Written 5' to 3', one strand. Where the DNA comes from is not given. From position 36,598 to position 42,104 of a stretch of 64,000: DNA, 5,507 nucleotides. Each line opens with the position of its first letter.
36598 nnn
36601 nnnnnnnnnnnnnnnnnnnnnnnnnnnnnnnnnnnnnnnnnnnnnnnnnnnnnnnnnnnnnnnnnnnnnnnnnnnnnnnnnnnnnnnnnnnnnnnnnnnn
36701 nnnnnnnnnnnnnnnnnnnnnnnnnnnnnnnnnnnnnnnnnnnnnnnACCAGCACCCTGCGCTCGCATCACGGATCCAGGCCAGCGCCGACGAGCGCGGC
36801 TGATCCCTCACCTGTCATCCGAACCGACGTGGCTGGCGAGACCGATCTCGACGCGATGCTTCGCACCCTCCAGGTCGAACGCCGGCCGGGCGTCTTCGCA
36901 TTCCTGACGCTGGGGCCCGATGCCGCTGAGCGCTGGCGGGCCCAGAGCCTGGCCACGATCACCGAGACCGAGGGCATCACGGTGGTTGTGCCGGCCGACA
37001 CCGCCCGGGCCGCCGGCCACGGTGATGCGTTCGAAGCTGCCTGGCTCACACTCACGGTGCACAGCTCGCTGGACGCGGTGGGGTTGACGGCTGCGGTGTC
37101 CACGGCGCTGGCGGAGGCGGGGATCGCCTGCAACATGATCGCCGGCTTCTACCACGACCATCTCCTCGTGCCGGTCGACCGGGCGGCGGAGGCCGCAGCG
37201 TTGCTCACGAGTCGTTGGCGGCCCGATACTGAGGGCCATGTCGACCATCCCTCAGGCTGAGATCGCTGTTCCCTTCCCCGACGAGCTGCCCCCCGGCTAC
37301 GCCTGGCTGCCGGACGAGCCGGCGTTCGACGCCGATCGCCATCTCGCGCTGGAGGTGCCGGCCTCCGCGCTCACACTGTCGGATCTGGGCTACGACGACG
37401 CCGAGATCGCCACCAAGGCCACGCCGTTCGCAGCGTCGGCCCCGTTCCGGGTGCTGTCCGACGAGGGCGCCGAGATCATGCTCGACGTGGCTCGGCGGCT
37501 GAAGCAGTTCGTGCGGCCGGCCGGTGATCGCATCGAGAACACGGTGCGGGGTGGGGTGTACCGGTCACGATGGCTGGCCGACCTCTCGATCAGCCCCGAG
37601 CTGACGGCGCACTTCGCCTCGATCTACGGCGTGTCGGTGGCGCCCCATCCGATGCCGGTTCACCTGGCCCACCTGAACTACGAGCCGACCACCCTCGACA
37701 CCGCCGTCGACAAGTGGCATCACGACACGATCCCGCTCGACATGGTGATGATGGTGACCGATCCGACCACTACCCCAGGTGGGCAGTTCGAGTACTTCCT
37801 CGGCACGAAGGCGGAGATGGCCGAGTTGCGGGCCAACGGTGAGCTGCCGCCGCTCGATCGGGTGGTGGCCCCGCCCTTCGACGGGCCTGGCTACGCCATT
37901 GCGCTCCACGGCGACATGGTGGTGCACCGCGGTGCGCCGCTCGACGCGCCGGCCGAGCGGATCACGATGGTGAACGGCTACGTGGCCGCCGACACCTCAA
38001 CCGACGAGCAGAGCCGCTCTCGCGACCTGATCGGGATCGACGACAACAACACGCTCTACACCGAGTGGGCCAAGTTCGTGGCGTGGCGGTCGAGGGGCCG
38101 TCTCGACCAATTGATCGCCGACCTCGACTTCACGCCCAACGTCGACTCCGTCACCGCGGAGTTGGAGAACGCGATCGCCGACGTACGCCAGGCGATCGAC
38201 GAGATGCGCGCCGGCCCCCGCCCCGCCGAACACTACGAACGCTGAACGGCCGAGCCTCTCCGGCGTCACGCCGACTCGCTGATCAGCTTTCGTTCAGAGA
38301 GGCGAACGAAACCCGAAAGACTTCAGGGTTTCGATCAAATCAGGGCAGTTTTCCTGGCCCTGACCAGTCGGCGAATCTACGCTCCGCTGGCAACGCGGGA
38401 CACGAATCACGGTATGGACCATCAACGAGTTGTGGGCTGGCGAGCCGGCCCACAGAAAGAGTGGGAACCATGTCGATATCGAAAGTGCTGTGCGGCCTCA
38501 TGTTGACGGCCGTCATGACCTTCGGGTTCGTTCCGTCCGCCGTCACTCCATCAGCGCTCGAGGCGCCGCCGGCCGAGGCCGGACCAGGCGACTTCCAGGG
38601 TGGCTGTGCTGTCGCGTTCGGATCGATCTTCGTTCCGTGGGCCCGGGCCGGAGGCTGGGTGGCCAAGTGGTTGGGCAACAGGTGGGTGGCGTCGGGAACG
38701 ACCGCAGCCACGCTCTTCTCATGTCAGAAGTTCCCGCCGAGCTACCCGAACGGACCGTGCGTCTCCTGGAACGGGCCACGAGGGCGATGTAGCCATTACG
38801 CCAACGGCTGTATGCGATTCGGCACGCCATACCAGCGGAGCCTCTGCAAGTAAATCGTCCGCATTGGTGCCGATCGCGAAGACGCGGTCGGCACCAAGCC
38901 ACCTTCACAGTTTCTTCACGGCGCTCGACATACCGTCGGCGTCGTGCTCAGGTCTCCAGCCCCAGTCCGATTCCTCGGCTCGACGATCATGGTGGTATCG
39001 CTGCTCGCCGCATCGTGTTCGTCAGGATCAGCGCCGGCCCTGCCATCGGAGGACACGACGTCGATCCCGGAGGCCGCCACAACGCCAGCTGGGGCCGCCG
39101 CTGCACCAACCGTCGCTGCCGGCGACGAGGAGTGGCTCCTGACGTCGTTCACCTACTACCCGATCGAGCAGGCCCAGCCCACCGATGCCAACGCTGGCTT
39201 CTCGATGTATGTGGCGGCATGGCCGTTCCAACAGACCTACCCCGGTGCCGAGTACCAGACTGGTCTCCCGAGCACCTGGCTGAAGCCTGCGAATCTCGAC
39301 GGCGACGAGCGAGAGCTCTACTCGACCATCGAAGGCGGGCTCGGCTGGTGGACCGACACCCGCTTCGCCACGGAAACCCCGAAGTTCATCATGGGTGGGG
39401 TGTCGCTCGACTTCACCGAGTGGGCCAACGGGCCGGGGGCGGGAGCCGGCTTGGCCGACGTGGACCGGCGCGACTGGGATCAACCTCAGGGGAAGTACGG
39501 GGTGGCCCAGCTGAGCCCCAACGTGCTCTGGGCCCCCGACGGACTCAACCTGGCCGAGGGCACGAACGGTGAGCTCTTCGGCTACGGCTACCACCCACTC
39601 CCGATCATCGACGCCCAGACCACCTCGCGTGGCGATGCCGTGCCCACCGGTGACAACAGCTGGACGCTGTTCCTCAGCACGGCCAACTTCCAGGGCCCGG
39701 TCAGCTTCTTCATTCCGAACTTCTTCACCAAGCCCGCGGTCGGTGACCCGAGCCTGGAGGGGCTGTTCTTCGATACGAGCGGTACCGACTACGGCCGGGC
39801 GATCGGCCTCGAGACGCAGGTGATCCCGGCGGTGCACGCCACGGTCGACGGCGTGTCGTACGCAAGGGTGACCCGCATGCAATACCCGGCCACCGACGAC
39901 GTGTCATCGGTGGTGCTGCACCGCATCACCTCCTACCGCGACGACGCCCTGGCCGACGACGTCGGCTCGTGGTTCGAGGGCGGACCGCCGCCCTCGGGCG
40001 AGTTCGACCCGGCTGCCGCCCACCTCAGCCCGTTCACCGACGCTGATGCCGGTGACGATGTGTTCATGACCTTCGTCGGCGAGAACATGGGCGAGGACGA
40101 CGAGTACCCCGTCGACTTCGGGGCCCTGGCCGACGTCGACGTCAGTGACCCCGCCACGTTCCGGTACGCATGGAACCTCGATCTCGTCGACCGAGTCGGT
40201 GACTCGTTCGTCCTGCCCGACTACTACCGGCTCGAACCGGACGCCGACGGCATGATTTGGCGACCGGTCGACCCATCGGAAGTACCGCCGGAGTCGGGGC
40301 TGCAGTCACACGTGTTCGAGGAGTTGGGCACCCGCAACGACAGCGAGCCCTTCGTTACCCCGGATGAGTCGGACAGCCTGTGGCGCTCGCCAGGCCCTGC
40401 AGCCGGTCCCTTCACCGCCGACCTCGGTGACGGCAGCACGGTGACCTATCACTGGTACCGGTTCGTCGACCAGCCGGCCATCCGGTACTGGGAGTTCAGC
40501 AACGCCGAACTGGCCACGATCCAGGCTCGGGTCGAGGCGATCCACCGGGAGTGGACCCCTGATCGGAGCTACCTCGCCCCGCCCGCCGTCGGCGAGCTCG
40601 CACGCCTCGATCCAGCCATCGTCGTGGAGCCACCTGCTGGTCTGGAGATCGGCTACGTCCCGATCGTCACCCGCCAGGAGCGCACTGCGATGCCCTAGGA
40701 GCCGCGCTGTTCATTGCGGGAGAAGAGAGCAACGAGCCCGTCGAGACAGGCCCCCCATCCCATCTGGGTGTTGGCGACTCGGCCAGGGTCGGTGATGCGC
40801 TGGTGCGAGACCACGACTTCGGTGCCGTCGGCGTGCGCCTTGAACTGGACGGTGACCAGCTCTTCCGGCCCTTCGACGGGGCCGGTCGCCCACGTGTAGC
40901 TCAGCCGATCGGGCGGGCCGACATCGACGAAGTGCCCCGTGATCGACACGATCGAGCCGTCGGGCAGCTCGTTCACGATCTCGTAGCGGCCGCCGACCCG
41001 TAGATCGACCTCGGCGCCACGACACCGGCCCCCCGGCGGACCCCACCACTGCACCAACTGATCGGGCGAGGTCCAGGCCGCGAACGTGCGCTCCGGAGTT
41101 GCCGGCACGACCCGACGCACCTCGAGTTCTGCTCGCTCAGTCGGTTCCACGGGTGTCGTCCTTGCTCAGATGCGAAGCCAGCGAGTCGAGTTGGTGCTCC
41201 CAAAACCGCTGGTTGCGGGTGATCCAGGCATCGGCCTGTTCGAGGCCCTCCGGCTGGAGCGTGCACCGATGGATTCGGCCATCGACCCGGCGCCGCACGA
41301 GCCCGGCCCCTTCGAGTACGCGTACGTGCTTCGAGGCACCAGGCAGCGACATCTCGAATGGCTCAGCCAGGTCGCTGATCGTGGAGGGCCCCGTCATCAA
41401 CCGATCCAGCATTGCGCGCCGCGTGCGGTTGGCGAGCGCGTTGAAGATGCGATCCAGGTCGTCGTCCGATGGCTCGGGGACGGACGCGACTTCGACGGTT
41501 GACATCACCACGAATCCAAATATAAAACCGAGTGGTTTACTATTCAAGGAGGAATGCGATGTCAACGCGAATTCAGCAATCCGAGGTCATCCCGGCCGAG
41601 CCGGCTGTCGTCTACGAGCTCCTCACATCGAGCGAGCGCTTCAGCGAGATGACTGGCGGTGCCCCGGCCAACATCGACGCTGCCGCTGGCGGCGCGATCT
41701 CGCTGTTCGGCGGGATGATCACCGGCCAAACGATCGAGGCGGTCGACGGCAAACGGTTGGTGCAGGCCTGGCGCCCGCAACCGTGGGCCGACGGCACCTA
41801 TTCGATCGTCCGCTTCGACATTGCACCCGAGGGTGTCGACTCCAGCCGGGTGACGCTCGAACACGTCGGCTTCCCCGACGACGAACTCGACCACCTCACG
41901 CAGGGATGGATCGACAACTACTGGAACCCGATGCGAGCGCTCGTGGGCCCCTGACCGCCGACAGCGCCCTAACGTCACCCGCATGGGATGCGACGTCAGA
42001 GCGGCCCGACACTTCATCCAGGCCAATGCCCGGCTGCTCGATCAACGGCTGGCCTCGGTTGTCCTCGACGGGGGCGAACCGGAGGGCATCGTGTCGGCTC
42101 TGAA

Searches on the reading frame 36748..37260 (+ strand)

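Call 33: search_protein_families(library=pfam, proteins=[window:36748-37260:+])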
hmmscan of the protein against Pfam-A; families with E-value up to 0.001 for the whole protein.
window:36748-37260:+ (170 aa): 2 families
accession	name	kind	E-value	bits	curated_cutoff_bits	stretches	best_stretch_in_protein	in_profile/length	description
PF10000.15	ACT_3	-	3e-14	53.1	25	1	29-91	1-63/70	ACT domain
PF13840.12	ACT_7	-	5e-12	45.9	27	1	96-154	3-64/65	ACT domain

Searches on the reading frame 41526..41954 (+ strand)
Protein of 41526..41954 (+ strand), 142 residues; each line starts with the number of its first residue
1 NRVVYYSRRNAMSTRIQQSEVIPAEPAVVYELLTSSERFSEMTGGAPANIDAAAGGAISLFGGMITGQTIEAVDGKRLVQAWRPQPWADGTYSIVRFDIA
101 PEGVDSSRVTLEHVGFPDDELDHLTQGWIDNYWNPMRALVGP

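Call 20: search_protein_families(library=pfam, proteins=[window:41526-41954:+], max_evalue=0.01)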
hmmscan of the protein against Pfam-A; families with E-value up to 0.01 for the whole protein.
window:41526-41954:+ (142 aa): 1 family
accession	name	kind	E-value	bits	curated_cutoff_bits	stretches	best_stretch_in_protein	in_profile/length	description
PF08327.17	AHSA1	-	5.2e-13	49.8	22.1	1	24-140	2-124/125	Activator of Hsp90 ATPase homolog 1-like protein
